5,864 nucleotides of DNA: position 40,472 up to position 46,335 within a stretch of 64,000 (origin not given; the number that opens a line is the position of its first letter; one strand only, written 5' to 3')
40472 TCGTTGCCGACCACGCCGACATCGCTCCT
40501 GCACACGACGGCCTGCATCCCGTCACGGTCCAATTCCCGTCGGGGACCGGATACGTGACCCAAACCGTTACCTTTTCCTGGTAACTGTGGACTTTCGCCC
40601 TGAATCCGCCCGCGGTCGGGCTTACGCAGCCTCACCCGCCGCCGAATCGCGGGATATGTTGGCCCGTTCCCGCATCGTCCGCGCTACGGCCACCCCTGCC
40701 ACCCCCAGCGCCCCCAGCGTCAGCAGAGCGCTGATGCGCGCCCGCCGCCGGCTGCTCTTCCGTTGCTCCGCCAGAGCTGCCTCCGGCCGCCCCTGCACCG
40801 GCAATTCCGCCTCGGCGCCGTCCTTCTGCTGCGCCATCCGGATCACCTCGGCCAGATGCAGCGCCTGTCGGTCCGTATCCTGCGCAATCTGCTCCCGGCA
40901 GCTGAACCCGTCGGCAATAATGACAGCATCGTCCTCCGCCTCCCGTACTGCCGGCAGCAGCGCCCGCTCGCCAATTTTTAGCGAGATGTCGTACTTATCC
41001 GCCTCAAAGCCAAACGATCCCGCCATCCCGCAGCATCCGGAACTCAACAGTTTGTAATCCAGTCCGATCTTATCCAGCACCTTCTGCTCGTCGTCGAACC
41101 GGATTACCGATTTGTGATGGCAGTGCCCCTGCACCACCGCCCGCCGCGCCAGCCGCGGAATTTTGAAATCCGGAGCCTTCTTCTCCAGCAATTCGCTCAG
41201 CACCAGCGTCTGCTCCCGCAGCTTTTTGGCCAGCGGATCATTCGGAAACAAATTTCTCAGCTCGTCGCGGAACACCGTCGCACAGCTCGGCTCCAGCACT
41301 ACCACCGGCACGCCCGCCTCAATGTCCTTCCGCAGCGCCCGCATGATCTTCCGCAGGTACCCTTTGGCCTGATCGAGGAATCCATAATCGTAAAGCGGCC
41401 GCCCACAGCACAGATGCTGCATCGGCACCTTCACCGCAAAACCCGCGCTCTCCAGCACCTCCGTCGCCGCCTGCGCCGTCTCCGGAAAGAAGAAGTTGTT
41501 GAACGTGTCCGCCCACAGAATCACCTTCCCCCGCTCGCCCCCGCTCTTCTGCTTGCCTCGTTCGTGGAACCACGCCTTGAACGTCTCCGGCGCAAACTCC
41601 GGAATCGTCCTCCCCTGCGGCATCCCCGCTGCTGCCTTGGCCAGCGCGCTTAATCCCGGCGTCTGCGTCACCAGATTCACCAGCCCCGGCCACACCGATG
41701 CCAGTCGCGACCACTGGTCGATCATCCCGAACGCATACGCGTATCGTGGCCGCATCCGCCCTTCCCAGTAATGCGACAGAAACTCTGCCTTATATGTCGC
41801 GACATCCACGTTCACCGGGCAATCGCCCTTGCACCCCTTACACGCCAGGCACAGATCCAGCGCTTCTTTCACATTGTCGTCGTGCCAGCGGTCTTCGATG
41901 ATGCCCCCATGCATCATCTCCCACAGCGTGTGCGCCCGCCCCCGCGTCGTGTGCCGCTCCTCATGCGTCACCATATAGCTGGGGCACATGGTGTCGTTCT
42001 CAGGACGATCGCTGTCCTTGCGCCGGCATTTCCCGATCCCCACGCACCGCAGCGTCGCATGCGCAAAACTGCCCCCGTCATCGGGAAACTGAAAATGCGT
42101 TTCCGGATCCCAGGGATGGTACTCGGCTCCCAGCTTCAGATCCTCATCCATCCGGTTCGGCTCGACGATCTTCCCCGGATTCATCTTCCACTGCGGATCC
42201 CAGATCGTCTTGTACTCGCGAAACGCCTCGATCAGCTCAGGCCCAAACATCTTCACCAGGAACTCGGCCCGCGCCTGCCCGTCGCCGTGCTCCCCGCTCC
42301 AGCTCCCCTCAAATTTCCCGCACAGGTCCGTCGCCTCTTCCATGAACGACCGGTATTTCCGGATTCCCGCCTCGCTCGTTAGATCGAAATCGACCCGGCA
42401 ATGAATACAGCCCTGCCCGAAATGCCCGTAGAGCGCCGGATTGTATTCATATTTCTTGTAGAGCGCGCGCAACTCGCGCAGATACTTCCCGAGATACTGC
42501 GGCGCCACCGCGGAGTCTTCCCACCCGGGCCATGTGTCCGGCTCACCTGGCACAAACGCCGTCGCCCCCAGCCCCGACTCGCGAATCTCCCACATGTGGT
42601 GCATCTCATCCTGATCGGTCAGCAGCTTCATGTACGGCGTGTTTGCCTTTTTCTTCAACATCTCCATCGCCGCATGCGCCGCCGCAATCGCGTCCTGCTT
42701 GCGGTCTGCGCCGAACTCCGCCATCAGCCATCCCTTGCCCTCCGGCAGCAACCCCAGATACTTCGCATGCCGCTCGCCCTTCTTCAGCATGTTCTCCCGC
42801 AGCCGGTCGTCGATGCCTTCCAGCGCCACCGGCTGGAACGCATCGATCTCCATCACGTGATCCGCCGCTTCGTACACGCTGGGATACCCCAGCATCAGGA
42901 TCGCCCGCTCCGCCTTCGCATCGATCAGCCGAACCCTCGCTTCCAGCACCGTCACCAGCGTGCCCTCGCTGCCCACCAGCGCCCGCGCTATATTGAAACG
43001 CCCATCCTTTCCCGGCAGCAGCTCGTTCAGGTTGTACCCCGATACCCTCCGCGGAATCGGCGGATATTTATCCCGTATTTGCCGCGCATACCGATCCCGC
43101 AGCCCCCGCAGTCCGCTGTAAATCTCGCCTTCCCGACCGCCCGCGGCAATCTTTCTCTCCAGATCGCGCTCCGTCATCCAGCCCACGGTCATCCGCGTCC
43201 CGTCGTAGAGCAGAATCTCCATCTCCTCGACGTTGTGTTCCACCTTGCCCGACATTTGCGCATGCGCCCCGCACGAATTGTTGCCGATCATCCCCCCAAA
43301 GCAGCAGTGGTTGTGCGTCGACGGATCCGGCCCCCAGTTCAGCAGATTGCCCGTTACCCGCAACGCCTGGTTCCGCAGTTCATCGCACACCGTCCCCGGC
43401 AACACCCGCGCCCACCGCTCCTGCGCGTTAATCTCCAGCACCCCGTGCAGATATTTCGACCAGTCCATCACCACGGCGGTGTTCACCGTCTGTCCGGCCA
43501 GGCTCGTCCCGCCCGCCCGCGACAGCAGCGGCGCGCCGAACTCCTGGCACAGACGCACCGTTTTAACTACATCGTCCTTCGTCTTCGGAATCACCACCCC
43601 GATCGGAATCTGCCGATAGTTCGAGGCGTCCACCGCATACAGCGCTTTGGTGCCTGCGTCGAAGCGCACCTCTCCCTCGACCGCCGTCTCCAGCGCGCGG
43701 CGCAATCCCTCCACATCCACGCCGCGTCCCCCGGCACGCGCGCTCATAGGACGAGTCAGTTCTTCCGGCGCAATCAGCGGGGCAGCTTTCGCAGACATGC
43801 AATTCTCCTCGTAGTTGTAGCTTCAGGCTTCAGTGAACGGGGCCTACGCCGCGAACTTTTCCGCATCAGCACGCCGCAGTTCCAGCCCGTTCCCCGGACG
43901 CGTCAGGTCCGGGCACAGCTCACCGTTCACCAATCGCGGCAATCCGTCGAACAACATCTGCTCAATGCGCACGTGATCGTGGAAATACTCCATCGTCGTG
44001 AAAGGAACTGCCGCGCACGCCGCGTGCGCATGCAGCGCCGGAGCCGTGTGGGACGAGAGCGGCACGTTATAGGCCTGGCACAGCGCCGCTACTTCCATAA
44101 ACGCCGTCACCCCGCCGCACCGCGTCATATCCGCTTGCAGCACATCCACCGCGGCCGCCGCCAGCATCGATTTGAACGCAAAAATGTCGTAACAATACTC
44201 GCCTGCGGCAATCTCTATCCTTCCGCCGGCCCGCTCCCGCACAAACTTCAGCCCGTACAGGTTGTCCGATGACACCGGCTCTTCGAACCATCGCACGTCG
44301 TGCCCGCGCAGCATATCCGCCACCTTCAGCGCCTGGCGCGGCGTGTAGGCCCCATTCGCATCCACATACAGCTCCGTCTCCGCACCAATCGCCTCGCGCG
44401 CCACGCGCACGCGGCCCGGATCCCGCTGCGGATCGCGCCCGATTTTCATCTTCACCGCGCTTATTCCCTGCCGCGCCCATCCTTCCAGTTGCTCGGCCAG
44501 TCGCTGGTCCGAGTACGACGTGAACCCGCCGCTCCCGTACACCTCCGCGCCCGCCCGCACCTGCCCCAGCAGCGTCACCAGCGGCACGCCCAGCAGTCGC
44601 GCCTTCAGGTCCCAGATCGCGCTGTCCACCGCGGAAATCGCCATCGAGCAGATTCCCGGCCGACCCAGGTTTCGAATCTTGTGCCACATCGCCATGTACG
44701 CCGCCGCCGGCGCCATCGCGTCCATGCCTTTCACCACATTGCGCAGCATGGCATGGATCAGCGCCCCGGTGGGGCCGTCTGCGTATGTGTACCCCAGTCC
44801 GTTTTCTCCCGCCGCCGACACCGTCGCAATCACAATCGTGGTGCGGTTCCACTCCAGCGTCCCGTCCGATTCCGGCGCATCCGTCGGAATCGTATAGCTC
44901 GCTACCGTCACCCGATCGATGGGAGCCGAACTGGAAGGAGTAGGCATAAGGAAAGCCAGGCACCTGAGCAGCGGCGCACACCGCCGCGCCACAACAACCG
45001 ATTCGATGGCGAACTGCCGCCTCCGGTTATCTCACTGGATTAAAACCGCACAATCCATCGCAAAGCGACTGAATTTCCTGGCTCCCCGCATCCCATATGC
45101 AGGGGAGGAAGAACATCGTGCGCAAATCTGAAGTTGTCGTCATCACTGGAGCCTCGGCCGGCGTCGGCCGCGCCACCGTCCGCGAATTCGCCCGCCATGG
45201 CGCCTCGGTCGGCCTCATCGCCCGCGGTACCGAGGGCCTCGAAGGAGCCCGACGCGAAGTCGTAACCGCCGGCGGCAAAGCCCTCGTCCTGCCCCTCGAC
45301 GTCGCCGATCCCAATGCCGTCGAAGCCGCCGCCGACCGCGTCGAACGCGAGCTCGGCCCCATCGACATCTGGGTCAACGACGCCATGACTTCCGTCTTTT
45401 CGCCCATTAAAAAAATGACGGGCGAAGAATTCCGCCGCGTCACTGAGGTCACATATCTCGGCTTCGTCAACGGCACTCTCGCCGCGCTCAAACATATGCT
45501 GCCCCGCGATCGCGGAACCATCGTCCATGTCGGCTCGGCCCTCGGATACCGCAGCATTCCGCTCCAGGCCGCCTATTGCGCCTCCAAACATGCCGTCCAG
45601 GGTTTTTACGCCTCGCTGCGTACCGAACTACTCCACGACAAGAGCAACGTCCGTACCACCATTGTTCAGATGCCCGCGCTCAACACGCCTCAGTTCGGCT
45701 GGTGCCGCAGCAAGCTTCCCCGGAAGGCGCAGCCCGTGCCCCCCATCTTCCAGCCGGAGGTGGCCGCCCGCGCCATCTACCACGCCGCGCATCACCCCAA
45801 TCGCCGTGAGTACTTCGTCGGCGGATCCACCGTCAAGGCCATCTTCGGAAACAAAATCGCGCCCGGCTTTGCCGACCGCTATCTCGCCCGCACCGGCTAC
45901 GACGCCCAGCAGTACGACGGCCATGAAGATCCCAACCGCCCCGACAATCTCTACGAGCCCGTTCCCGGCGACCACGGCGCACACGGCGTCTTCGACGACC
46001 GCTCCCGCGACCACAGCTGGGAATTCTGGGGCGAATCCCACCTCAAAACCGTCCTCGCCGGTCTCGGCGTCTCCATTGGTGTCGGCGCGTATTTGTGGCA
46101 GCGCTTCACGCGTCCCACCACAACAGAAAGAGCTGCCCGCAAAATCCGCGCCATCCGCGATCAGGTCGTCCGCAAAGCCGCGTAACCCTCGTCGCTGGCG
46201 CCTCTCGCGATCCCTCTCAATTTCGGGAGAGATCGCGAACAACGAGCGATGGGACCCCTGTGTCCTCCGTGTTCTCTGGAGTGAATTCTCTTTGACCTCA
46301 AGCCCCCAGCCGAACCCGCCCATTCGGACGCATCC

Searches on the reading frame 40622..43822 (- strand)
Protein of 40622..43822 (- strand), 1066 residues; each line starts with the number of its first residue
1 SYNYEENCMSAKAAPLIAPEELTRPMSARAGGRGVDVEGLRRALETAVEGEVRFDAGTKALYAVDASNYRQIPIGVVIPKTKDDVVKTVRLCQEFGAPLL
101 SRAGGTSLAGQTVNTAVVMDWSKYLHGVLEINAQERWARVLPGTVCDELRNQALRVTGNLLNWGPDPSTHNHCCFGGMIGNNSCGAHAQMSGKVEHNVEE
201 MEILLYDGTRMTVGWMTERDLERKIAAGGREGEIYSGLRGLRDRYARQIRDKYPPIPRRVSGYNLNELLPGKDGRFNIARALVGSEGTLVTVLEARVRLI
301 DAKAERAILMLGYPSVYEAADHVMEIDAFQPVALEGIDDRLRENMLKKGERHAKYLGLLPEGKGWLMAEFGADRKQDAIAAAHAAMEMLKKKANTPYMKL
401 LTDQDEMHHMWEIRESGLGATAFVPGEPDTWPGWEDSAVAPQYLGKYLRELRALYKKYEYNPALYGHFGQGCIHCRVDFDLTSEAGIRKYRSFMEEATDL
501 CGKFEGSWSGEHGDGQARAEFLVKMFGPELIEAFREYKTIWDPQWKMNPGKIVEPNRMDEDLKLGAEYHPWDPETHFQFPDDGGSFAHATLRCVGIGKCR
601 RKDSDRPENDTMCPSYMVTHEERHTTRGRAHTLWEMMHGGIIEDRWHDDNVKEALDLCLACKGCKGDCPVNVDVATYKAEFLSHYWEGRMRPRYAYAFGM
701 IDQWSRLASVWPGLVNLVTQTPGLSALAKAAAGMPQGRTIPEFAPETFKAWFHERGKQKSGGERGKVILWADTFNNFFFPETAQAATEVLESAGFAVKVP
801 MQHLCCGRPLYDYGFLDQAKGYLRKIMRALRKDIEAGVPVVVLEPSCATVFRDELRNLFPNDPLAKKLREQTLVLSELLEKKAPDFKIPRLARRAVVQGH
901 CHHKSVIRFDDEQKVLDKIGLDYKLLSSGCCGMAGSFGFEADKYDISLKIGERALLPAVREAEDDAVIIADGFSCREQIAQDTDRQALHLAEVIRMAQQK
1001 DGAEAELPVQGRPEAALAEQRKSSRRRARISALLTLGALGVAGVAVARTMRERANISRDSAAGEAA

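Call 7: search_protein_families(library=pfam, proteins=[window:40622-43822:-], max_evalue=0.0001)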
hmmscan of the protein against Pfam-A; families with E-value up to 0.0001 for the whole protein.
window:40622-43822:- (1066 aa): 5 families
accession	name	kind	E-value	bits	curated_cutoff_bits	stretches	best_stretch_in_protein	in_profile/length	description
PF02913.24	FAD-oxidase_C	-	1.8e-43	149.5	21.2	1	304-552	3-248/248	FAD linked oxidases, C-terminal domain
PF01565.28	FAD_binding_4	-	1.2e-27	96.8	26.4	1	73-213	1-138/139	FAD binding domain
PF02754.22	CCG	-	1.2e-09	38.5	20.6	0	778-851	13-84/85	Cysteine-rich domain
PF13183.11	Fer4_8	-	6.2e-07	30.3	27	1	591-672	3-68/68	4Fe-4S dicluster domain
PF13534.11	Fer4_17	-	4.8e-06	27.5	22.2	1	592-673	1-61/61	4Fe-4S dicluster domain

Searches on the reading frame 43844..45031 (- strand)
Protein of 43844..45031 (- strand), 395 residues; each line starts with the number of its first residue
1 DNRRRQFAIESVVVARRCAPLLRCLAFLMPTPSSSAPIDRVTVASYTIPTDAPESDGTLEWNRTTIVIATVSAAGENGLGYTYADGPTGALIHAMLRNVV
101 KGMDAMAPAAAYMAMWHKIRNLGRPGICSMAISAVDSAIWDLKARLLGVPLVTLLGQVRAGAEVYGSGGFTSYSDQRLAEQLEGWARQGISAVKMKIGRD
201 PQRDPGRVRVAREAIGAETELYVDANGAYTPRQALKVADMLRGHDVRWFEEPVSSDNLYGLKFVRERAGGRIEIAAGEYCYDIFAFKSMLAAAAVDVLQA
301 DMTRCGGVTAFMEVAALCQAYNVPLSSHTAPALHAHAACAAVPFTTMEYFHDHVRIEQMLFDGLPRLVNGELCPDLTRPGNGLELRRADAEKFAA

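Call 7: search_protein_families(library=pfam, proteins=[window:43844-45031:-], max_evalue=0.0001)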
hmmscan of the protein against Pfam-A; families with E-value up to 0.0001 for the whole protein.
window:43844-45031:- (395 aa): 2 families
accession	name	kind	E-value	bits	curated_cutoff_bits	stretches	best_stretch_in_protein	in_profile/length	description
PF13378.12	MR_MLE_C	-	4.2e-58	197.1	29.4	1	178-387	2-217/219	Enolase C-terminal domain-like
PF02746.21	MR_MLE_N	-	5.8e-10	39.9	22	1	63-156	25-117/117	Mandelate racemase / muconate lactonizing enzyme, N-terminal domain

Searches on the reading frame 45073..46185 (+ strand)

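Call 7: search_protein_families(library=pfam, proteins=[window:45073-46185:+], max_evalue=0.0001)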
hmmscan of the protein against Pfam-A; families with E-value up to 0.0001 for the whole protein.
window:45073-46185:+ (370 aa): 3 families
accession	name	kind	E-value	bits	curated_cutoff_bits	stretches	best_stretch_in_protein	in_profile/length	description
PF00106.31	adh_short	-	2.4e-42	145.1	26.6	1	21-206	2-185/195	short chain dehydrogenase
PF13561.12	adh_short_C2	-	1.2e-27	97.5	27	1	26-206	1-179/236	Enoyl-(Acyl carrier protein) reductase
PF08659.16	KR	-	8e-15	55.7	22.6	1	22-185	3-166/180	KR domain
